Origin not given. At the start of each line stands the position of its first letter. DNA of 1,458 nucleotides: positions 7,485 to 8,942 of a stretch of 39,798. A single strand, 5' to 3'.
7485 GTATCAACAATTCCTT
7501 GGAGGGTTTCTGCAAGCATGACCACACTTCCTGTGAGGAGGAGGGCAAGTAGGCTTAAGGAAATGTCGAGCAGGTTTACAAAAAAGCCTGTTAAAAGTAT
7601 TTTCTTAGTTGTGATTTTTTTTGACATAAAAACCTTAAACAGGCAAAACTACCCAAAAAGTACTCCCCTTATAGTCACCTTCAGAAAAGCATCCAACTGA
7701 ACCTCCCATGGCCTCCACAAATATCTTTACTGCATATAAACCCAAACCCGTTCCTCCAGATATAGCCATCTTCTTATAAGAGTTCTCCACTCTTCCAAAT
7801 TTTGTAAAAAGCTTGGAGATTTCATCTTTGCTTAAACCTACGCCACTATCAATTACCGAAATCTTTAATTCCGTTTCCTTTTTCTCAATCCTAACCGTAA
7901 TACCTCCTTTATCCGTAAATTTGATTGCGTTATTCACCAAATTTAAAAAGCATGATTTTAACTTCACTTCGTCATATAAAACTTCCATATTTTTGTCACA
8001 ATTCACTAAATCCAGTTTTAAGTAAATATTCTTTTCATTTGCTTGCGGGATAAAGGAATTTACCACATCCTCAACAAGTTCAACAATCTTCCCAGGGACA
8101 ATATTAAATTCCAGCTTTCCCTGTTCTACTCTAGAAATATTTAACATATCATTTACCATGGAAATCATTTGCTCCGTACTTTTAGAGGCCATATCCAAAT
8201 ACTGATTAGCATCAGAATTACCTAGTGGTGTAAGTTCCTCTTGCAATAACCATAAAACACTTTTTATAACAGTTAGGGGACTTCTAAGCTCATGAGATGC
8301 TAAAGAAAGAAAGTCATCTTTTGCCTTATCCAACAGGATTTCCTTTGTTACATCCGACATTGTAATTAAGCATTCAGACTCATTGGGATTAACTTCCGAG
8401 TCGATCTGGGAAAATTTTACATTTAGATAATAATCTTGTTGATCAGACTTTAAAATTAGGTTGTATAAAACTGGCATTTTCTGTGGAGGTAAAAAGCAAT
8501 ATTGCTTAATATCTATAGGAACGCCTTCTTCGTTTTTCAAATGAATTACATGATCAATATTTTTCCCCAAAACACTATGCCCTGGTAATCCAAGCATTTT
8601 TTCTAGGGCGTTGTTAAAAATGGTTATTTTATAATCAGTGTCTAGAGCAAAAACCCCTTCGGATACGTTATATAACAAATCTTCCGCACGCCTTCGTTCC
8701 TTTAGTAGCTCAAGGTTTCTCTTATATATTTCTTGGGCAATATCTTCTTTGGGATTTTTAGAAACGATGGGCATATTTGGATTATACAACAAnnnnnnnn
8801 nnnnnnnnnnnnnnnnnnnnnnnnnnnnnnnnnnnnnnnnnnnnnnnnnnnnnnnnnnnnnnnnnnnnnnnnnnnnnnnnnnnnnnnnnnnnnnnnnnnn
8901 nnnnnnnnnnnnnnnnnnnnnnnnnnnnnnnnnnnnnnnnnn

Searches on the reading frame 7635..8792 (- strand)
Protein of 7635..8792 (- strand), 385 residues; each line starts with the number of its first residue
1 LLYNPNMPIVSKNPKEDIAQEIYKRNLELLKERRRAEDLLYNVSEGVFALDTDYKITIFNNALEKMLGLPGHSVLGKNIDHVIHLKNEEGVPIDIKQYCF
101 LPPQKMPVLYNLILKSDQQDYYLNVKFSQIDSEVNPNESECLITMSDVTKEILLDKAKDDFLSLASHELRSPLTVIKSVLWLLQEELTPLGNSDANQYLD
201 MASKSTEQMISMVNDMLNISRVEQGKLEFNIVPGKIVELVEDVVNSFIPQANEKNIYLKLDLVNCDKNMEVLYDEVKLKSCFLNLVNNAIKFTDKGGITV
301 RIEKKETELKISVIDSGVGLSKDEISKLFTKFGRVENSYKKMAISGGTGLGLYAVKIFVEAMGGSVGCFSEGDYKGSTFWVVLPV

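Call 86: search_protein_families(library=pfam, proteins=[window:7635-8792:-], max_evalue=0.00001)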
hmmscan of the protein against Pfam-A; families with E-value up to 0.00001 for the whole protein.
window:7635-8792:- (385 aa): 3 families
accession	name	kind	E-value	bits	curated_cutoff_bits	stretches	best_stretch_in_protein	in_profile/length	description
PF02518.31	HATPase_c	-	1.9e-23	83.5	26.4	1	274-384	2-108/111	Histidine kinase-, DNA gyrase B-, and HSP90-like ATPase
PF00512.31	HisKA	-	2.6e-15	56.7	26.9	1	157-225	1-66/66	His Kinase A (phospho-acceptor) domain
PF00989.32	PAS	-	2e-06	28.2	22.6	1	39-95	6-62/113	PAS fold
